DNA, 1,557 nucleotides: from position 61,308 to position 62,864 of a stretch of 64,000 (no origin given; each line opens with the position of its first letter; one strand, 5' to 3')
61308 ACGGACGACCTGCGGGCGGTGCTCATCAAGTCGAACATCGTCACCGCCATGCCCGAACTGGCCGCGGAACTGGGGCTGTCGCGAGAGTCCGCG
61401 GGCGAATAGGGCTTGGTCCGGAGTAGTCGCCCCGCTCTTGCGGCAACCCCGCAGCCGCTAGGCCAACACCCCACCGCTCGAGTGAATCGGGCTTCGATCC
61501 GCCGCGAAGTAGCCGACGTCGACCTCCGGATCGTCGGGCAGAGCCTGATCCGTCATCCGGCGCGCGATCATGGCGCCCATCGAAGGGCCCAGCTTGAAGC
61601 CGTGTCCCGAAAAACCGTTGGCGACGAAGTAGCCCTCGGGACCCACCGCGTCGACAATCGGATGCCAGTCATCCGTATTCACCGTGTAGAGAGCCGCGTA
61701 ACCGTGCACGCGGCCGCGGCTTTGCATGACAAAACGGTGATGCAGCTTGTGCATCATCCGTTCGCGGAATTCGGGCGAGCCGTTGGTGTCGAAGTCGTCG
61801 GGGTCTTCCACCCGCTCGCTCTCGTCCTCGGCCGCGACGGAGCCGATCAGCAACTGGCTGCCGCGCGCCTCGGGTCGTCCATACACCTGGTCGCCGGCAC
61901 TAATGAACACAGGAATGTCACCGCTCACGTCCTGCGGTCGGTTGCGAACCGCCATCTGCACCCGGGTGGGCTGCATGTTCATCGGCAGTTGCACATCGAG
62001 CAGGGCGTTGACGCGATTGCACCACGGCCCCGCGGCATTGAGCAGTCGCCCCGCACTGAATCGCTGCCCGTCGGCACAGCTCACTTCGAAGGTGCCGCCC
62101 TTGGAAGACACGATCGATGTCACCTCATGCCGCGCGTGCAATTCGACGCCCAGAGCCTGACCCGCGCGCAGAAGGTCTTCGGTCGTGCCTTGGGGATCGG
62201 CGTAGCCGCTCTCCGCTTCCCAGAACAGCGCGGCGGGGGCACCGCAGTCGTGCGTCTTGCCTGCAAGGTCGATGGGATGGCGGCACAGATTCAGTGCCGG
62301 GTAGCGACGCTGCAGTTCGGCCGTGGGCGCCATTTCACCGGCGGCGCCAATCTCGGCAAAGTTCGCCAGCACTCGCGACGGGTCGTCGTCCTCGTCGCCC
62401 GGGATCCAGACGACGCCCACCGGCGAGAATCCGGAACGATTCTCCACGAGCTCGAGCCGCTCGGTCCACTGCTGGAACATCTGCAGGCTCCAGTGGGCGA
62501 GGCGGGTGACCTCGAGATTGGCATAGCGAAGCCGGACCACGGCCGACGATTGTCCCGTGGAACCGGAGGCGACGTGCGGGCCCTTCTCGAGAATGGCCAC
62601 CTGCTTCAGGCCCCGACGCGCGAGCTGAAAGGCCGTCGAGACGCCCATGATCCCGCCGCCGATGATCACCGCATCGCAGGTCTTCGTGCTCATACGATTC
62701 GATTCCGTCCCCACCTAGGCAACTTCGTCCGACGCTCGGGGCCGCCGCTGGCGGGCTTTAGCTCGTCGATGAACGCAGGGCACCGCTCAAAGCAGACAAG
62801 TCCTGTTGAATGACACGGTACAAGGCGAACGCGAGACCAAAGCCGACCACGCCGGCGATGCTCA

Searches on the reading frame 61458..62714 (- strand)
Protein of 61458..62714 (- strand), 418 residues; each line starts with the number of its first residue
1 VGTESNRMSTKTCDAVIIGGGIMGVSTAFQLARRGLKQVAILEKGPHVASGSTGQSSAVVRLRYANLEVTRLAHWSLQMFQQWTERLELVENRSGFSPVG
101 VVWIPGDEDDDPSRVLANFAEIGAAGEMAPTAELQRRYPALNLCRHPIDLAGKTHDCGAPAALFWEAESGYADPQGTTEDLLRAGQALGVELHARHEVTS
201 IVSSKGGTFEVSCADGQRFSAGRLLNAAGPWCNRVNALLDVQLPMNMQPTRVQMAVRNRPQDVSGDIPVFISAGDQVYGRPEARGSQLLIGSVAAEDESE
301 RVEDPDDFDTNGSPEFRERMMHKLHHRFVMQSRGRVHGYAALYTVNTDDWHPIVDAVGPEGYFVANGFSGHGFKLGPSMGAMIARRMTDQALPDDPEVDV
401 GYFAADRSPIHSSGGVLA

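Call 60: search_protein_families(library=pfam, proteins=[window:61458-62714:-], max_evalue=0.0001)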
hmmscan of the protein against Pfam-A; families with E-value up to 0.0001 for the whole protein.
window:61458-62714:- (418 aa): 6 families
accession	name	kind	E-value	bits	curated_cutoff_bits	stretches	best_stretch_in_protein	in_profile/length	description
PF01266.30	DAO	-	2e-54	185.9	27.9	1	14-386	1-353/353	FAD dependent oxidoreductase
PF07992.20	Pyr_redox_2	-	4.2e-07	30.1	26.1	0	14-70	144-199/291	Pyridine nucleotide-disulphide oxidoreductase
PF13450.12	NAD_binding_8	-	2.4e-06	28.2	21.9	1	17-49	1-32/68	NAD(P)-binding Rossmann-like domain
PF13738.12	Pyr_redox_3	-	4.8e-06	26.5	30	0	16-50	1-35/305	Pyridine nucleotide-disulphide oxidoreductase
PF03486.20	HI0933_like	-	2.6e-05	24.2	50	0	14-49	2-36/244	HI0933-like protein Rossmann domain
PF00890.30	FAD_binding_2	-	5e-05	23.1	20.4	0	14-57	1-42/414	FAD binding domain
